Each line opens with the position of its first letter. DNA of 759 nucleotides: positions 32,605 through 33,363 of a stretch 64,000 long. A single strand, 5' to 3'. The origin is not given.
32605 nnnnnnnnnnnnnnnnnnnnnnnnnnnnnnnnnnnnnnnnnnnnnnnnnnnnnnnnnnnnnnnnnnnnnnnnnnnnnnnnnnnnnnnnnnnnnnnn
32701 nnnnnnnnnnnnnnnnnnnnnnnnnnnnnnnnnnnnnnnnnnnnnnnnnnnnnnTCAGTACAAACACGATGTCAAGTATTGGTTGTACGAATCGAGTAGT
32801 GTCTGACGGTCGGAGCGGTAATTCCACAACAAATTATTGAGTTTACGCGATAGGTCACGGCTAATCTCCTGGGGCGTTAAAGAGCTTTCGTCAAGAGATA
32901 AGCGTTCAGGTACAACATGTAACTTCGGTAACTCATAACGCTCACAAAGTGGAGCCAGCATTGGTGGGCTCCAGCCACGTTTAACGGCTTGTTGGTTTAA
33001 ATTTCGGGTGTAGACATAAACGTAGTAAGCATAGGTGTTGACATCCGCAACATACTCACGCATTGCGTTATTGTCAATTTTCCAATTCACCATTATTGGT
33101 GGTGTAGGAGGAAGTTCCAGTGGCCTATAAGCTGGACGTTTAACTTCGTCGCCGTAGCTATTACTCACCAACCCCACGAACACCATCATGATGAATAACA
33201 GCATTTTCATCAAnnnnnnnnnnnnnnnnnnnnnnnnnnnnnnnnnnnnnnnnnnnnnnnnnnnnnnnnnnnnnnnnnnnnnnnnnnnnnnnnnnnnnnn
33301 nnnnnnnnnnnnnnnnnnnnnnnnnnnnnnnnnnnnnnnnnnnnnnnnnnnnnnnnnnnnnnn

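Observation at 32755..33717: Spanin-like gene pair with an atypical outer partner lacking a lipobox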

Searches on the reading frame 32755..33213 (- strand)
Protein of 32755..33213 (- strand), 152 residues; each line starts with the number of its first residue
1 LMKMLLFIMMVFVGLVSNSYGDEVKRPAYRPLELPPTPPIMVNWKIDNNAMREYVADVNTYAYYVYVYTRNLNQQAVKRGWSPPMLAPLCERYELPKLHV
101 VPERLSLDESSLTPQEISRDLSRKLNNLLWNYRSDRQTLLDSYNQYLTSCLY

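Call 3: search_protein_families(library=phrogs, proteins=[window:32755-33213:-], max_evalue=0.01)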
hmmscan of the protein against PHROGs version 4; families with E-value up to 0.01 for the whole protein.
window:32755-33213:- (152 aa): 1 family
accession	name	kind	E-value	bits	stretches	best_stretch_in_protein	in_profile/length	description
phrog_8165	-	unknown function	1.7e-41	142.5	1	1-152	1-156/156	-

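Call 4: search_protein_families(library=pfam, proteins=[window:32755-33213:-], max_evalue=0.01)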
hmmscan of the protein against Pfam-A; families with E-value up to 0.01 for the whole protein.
window:32755-33213:- (152 aa): 0 families

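Call 7: search_dna_similar(query=window:32755-33213:-, collection=phages, mode=protein, max_evalue=0.001, max_rows=40)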
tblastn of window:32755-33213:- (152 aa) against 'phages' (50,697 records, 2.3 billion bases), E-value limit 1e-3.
Records with a match: 58; places in all: 58; records where one place covers at least 80% of the query: 28.
Best place of each record, by identity: <60% 58.
By first word of the organism name: Erwinia 32; Salmonella 22; Escherichia 2; Enterobacteria 1; Proteus 1.
By host as written in the record: Erwinia amylovora ATCC 29780 16; Erwinia amylovora 15; - 13; Salmonella enterica 4; Escherichia coli 2; Salmonella sp. 2; Erwinia amylovora TS3128 1; Salmonella enterica Sal-SNUABM-svn1 1; and 4 more.
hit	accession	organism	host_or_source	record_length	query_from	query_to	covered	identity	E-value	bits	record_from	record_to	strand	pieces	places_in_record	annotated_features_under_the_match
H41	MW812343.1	Erwinia phage pEa_SNUABM_6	Erwinia amylovora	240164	2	151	99%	42.0%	1e-20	92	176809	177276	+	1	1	hypothetical protein (x2)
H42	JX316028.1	Erwinia phage phiEaH2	Erwinia amylovora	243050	29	151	81%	48.0%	1e-19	89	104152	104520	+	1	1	hypothetical protein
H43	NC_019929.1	Erwinia phage phiEaH2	Erwinia amylovora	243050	29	151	81%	48.0%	1e-19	89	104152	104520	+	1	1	hypothetical protein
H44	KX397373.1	Erwinia phage vB_EamM_Stratton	Erwinia amylovora ATCC 29780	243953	29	151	81%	48.0%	1e-19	89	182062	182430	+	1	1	hypothetical protein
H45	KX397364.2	Erwinia phage vB_EamM_Asesino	Erwinia amylovora ATCC 29780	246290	29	151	81%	47.2%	2e-20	92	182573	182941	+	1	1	hypothetical protein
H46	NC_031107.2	Erwinia phage vB_EamM_Asesino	Erwinia amylovora ATCC 29780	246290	29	151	81%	47.2%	2e-20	92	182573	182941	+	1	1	hypothetical protein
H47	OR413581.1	Salmonella phage SPLA3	Salmonella enterica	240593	29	151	81%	45.5%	6e-18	85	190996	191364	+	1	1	hypothetical protein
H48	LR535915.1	Salmonella phage SPFM16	-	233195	29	151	81%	45.5%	7e-18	85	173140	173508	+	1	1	hypothetical protein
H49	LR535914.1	Salmonella phage SPFM17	-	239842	29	151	81%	45.5%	7e-18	85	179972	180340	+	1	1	hypothetical protein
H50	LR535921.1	Salmonella phage SPFM2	-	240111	29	151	81%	45.5%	7e-18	85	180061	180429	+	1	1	hypothetical protein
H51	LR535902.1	Salmonella phage SPFM4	-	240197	29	151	81%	45.5%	7e-18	85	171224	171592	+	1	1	hypothetical protein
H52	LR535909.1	Salmonella phage SPFM11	-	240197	29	151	81%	45.5%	7e-18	85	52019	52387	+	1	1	hypothetical protein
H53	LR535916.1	Salmonella phage SPFM19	-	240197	29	151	81%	45.5%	7e-18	85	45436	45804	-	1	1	hypothetical protein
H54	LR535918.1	Salmonella phage SPFM22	-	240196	29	151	81%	45.5%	7e-18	85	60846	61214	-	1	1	hypothetical protein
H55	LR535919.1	Salmonella phage SPFM21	-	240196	29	151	81%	45.5%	7e-18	85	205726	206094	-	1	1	hypothetical protein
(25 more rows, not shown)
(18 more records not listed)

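Call 16: find_homologous_proteins(query=window:32755-33213:-, max_evalue=0.001)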
Query window:32755-33213:- (152 aa): 3 proteins with E <= 0.001 among 10 candidates.
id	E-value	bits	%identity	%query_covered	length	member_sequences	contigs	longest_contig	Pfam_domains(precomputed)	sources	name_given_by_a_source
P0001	7.4e-96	336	99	99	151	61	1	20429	-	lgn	-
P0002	5.3e-76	272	77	99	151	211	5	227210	-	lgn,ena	-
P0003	5.5e-57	210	80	73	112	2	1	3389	-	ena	-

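Call 29: find_related_loci(query=A1, collection=viral_contigs, flank=8000)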
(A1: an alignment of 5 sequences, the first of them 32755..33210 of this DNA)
Query A1 (151 aa) in viral_contigs; peptide patterns used: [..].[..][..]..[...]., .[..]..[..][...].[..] (x = any residue, [..] = any of these).
55 stretches matched a pattern; 13 encode a relative of the query (tblastn E <= 1e-3); 13 distinct loci.
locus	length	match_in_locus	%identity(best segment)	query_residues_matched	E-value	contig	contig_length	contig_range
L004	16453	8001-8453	95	1-151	5e-96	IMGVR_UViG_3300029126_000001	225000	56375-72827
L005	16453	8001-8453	95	1-151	3e-80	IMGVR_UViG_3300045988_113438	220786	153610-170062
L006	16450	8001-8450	78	1-150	5e-80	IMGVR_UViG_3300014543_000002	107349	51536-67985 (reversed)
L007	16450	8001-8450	77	1-150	2e-79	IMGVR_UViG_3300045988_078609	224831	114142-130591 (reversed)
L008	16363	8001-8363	47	29-150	4e-34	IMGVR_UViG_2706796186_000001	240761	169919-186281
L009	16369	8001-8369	47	28-150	9e-30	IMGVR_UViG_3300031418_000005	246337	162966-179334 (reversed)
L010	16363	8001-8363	41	29-150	2e-29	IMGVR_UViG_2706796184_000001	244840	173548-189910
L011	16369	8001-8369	48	28-150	6e-29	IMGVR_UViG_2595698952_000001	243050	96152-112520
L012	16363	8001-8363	43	29-150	1e-28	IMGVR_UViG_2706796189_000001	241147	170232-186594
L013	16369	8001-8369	46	28-150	2e-26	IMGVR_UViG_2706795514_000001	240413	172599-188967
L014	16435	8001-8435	28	3-151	3e-17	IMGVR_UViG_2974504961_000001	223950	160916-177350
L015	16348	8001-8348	31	38-151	1e-16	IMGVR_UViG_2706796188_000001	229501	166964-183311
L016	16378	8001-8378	30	3-125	2e-14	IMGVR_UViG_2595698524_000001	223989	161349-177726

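Call 35: find_homologous_proteins(query=A1, max_evalue=0.001)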
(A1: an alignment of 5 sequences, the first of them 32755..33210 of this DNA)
Query A1 (5 sequences) (151 aa, profile of the alignment): 29 proteins with E <= 0.001 among 1536 candidates.
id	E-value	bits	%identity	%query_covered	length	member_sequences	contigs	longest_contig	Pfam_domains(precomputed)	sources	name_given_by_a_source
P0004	3.5e-70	252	47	81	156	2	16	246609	-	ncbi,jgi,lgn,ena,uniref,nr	ncbi:hypothetical protein ASESINO_224 [Erwinia phage vB_EamM_Asesino]|uniref:Lipoprotein n=1 Tax=Erw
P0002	2.8e-69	250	77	99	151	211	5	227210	-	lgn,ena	-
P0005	4.3e-69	249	39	98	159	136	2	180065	-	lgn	-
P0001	4.2e-68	246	99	100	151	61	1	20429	-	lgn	-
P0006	1.1e-64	235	48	81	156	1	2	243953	-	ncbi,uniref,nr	ncbi:hypothetical protein STRATTON_226 [Erwinia phage vB_EamM_Stratton]|uniref:Lipoprotein n=2 Tax=E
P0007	6.0e-59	216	42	99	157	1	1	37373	-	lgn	-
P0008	2.0e-57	211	29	68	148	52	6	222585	-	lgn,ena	-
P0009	1.0e-55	206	46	81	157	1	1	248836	-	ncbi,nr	ncbi:hypothetical protein pEaSNUABM29_00229 [Erwinia phage pEa_SNUABM_29]|nr:hypothetical protein pE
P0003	1.5e-53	198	80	74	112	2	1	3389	-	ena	-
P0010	2.7e-53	198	45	81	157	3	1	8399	-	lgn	-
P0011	9.7e-52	193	27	73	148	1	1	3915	-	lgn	-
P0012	5.2e-48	180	29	79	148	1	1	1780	-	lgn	-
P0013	3.9e-46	174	47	81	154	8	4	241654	-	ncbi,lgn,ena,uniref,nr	ncbi:hypothetical protein FDI85_gp068 [Erwinia phage Machina]|uniref:Lipoprotein n=2 Tax=Machinaviru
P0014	4.1e-46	174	36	99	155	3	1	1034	-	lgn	-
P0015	2.6e-45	172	28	99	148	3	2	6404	-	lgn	-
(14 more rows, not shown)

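Call 46: predict_structure(alignment_id=A3)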
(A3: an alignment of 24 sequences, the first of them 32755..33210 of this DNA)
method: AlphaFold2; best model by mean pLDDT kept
length: 151 residues; sequences in the alignment: 24
mean_pLDDT: 80.6   pTM: 0.42
mean pLDDT of the five models: 80.6, 79.4, 78.9, 75.9, 75.4
residues with pLDDT >= 90: 42; 70-90: 75; 50-70: 28; < 50: 6
segments of 3 or more residues with pLDDT < 50: 19-24
pLDDT, mean of each block of 10 residues (from residue 1): 73 57 56 81 74 85 86 88 73 86 91 95 95 93 78 51
secondary structure, 60 per line:
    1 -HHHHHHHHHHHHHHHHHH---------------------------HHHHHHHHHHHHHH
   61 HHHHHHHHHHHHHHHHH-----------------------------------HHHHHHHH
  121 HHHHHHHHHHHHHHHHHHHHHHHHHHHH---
elements in order: H2-19 H47-77 H113-148

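Call 73: fold_search(model_id=the predicted structure, library=viral)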
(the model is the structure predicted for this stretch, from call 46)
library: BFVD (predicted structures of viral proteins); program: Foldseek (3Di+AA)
matches with E <= 10: 44; with E <= 0.001: 1
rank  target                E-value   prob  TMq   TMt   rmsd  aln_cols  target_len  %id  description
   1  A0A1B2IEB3            7.3e-11  1.00  0.56  0.54   6.9       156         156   38  Lipoprotein [Erwinia phage vB_EamM_Kwan]
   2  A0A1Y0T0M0            1.9e-01  0.84  0.36  0.42  21.1       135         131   13  Uncharacterized protein [Pseudomonas phage Noxifer]
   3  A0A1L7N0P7            5.3e-01  0.28  0.33  0.35  24.2       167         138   14  Lipoprotein [Ralstonia phage RP12]
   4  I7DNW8                1.9e+00  0.80  0.36  0.51   2.1        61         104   26  Uncharacterized protein [Pseudomonas phage PA7]
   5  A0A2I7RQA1            2.5e+00  0.44  0.24  0.43   3.2        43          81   14  (no name in the UniProt tables at hand)
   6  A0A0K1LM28            3.2e+00  0.15  0.30  0.42  11.2        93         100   17  O-spanin [Caulobacter phage Seuss]
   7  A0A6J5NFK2            3.7e+00  0.25  0.25  0.21   5.2        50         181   16  Uncharacterized protein [uncultured Caudovirales phage]
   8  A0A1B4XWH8            3.7e+00  0.20  0.26  0.25   4.5        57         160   12  Uncharacterized protein [Tenacibaculum phage pT24]
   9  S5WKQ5                4.2e+00  0.08  0.25  0.18  20.4       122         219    9  Uncharacterized protein [Pseudomonas phage PaBG]
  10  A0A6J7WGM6            4.5e+00  0.33  0.21  0.36   1.2        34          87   24  Uncharacterized protein [uncultured Caudovirales phage]
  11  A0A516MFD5            4.8e+00  0.09  0.24  0.38   6.4        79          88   13  (no name in the UniProt tables at hand)
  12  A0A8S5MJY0            4.8e+00  0.02  0.21  0.17  26.2       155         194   15  Uncharacterized protein [Siphoviridae sp. ctSdk10]
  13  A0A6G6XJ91            4.8e+00  0.02  0.20  0.15  33.5       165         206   14  (no name in the UniProt tables at hand)
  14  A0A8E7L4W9            4.8e+00  0.01  0.11  0.04  20.1        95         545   22  Putative structural protein [Cecropis daurica parvoviridae sp.]
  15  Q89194                5.1e+00  0.04  0.15  0.08  17.2        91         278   15  Vaccina virus genomic DNA [Vaccinia virus]
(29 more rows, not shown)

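Call 81: list_cluster_members(proteins=[P0001, P0002, P0047])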
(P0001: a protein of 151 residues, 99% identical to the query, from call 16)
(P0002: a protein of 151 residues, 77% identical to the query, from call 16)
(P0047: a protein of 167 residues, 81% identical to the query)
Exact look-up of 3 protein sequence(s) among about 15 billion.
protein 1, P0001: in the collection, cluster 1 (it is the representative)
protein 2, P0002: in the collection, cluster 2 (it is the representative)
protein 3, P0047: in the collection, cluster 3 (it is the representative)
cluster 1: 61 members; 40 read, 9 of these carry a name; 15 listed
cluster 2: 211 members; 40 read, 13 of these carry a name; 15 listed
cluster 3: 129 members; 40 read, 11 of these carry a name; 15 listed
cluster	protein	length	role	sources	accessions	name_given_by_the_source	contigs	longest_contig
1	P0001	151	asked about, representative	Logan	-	-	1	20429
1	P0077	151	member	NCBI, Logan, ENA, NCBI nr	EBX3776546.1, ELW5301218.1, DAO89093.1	hypothetical protein SH780_000215 [Shigella flexneri] | hypothetical protein [Salmonella enterica subsp. enterica serovar Chester]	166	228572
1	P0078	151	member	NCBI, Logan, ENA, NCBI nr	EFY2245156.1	hypothetical protein DQB62_00545 [Shigella flexneri] | hypothetical protein [Shigella flexneri]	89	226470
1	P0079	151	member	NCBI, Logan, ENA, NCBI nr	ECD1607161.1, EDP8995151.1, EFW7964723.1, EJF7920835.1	hypothetical protein M8812_002207 [Salmonella enterica subsp. enterica serovar Bareilly] | hypothetical protein [Salmonella enterica subsp. enterica serovar Weltevreden]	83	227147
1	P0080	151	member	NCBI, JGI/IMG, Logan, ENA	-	hypothetical protein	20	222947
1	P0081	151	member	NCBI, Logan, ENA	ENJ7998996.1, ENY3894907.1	hypothetical protein ACFXH4_000111 [Shigella flexneri]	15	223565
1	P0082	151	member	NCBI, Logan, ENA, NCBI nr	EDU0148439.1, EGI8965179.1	hypothetical protein IG651_002718 [Salmonella enterica subsp. enterica serovar ... | hypothetical protein [Salmonella enterica]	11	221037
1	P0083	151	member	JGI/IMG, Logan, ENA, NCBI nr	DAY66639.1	hypothetical protein | MAG TPA: hypothetical protein [Caudoviricetes sp.]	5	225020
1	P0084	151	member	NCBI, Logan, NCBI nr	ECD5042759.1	hypothetical protein E1L24_22440 [Salmonella enterica subsp. enterica serovar Braenderup] | hypothetical protein [Salmonella enterica subsp. enterica serovar Braenderup]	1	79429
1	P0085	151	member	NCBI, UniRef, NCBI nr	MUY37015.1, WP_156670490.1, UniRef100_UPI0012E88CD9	hypothetical protein GLN57_25280 [Shigella flexneri 2a] | hypothetical protein n=1 Tax=Shigella flexneri TaxID=623 RepID=UPI0012E88CD9 | hypothetical protein [Shigella flexneri]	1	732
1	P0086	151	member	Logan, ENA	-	-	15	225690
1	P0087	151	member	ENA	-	-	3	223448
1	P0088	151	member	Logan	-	-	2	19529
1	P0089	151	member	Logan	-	-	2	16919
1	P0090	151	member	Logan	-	-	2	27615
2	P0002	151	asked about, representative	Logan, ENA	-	-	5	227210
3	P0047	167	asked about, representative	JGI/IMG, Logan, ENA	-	hypothetical protein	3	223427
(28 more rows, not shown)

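Call 102: search_protein_families(library=ncbifam, proteins=[window:32755-33210:-], max_evalue=0.01)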
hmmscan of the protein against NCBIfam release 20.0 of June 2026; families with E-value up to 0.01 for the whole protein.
window:32755-33210:- (151 aa): 0 families

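Call 103: search_protein_families(library=padloc, proteins=[window:32755-33210:-], max_evalue=0.01)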
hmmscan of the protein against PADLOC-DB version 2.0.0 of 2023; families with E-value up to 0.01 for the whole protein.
window:32755-33210:- (151 aa): 0 families

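Call 104: search_solved_structures(query=A3, max_evalue=1)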
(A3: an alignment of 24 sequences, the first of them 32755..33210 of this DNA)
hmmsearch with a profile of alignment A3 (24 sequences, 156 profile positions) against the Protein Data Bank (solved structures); distinct sequences matched with E-value up to 1: 8.
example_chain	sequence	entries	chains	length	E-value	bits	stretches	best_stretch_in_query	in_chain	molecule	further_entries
2m5i_A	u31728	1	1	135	0.13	14.9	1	109-142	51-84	BH3-interacting domain death agonist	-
10ye_L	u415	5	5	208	0.2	14.3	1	88-133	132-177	DNA ligase 3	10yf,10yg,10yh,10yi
2bid_A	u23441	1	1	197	0.31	13.7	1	109-142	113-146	PROTEIN (BID)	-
3bzy_B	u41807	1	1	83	0.36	13.5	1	85-133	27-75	EscU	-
3l2p_A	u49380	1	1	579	0.56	12.8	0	88-133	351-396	DNA ligase 3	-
3bzz_B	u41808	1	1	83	0.76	12.4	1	85-133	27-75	EscU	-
7bo9_A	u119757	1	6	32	0.84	12.3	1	53-76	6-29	CC-Type2-(VaYd)4-Y3F-W19(BrPhe)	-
8uzp_M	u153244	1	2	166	0.95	12.1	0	116-152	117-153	stem_mimetic_01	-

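Call 107: search_protein_representatives(alignment_id=A3)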
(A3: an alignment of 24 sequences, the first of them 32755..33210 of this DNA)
Query: 24 sequences, 156 profile positions. Proteins with E-value up to 0.001 (for the whole library): 48; up to 1e-10: 38; up to 1e-30: 6. The best 48 are listed.
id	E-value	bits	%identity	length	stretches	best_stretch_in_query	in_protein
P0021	4.6e-64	230.8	-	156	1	1-156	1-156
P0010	1.6e-59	216.1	-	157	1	1-155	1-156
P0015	3.1e-53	195.6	-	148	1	1-156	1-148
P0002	9.8e-52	190.8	-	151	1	1-156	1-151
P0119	3.0e-41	156.7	-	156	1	1-155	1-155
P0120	1.4e-36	141.5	-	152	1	1-156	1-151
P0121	9.4e-21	90.1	-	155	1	1-156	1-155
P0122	4.1e-20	88.0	-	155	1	1-156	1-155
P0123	1.0e-19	86.7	-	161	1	2-154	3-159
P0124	1.2e-19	86.5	-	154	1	1-155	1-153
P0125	9.1e-19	83.7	-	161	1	11-156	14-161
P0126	5.0e-18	81.3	-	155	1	28-156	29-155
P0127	2.3e-17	79.1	-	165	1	4-156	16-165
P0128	1.4e-16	76.6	-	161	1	2-155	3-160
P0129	1.5e-16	76.4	-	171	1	23-155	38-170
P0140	3.9e-14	68.6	-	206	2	18-156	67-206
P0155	2.3e-09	53.1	-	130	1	72-156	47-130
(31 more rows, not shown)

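Call 109: find_encoding_contigs(protein=P0155, flank=6000, max_places=3)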
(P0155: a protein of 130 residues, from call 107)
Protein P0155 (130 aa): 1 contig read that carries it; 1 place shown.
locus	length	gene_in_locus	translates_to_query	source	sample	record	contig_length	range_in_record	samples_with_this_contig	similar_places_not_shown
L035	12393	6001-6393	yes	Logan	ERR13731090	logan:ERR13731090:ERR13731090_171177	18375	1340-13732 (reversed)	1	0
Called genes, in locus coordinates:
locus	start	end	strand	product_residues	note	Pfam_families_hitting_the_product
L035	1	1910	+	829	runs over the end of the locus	PF02463:SMC_N (faint), PF13175:AAA_15 (weak)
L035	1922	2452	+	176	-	-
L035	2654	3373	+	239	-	PF01464:SLT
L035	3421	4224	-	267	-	PF23824:DUF7194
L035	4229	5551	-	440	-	-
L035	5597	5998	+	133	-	-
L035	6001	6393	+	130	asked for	-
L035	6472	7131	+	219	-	PF16473:Rv2179c-like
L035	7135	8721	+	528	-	-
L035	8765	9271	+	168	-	-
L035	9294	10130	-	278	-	-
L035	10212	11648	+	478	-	-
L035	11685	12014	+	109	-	-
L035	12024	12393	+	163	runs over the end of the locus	-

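Call 113: find_encoding_contigs(protein=P0123, flank=5000, max_places=1)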
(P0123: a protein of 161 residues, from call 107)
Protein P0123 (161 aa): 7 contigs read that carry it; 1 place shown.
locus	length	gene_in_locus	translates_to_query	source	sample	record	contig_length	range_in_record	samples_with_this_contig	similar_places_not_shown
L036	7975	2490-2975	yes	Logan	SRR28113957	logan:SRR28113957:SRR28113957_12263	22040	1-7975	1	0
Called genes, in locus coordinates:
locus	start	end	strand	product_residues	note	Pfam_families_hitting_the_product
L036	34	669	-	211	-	PF23824:DUF7194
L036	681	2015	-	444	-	-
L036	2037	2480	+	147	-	-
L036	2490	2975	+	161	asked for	-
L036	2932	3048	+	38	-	-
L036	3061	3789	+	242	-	PF16473:Rv2179c-like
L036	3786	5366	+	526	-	PF00075:RNase_H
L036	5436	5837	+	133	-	-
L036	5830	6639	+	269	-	-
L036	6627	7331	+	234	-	-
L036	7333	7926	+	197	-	-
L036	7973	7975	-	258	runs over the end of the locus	-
